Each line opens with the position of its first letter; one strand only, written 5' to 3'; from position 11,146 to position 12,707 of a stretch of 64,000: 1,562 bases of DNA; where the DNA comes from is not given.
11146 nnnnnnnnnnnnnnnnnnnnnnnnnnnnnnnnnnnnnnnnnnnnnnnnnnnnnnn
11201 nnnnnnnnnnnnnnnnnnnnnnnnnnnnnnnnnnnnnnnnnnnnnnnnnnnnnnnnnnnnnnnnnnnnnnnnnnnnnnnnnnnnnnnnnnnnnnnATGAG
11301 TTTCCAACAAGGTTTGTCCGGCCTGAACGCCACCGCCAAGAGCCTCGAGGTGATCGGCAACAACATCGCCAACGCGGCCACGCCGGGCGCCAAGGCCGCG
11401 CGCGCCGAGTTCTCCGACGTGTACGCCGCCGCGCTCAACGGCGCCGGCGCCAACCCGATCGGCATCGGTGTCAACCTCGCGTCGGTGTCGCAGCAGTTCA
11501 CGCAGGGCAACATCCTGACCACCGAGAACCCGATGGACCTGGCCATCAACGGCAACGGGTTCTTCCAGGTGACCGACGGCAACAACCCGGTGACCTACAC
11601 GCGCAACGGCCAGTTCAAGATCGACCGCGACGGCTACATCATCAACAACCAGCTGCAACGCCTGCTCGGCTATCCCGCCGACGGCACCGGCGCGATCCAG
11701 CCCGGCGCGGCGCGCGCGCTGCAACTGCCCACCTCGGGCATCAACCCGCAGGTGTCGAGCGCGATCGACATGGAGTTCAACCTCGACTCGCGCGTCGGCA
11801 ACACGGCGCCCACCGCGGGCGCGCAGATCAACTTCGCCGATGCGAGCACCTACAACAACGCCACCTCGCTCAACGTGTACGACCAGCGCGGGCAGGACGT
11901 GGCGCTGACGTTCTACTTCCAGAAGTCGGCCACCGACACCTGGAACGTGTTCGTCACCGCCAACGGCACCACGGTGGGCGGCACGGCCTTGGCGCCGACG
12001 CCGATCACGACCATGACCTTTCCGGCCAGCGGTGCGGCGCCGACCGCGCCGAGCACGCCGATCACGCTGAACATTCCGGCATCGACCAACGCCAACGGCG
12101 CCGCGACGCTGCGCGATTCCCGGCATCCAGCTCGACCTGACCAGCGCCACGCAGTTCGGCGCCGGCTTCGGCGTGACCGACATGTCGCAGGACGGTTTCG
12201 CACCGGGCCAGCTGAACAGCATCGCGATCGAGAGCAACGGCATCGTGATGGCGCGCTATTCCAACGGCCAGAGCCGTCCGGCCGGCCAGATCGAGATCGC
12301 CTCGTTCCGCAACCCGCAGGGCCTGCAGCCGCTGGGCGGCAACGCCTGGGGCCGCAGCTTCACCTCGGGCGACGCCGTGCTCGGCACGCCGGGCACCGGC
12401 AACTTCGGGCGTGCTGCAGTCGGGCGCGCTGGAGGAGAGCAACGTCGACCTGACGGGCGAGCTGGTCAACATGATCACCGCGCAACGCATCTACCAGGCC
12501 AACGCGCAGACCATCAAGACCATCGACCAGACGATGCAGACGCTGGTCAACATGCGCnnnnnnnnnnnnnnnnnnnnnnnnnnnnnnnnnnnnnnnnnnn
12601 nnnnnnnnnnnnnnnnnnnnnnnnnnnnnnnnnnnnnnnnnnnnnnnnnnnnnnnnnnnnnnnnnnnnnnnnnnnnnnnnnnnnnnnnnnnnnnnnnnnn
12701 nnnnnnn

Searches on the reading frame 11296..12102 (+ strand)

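Call 30: search_protein_families(library=pfam, proteins=[window:11296-12102:+], max_evalue=0.01)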
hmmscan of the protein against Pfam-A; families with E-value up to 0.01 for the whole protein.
window:11296-12102:+ (269 aa): 3 families
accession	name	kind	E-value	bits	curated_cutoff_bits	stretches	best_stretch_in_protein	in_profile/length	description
PF07559.19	FlgE_D2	-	4.5e-17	63.3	22.7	1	162-256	1-98/142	Flagellar basal body protein FlaE D2 domain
PF22692.1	LlgE_F_G_D1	-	1.2e-13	51.4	27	1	83-133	1-44/64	Flagellar hook protein FlgE/F/G D1 domain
PF00460.25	Flg_bb_rod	-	8.9e-09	35.6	20.7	1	6-33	4-31/31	Flagella basal body rod protein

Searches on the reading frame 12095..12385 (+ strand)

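Call 30: search_protein_families(library=pfam, proteins=[window:12095-12385:+], max_evalue=0.01)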
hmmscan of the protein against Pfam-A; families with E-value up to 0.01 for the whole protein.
window:12095-12385:+ (97 aa): 1 family
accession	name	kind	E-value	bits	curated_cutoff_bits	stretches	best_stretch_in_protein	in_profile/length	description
PF07559.19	FlgE_D2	-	0.00031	21.7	22.7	1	11-35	118-142/142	Flagellar basal body protein FlaE D2 domain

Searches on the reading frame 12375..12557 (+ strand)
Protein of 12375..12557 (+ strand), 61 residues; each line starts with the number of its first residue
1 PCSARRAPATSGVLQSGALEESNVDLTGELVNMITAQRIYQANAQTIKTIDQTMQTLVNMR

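Call 30: search_protein_families(library=pfam, proteins=[window:12375-12557:+], max_evalue=0.01)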
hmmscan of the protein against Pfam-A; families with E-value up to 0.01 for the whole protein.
window:12375-12557:+ (61 aa): 1 family
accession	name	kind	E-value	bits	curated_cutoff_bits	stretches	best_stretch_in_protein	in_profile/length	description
PF06429.18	Flg_bbr_C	-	4.2e-19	68.2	23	1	15-60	1-46/46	Flagellar basal body rod FlgEFG protein C-terminal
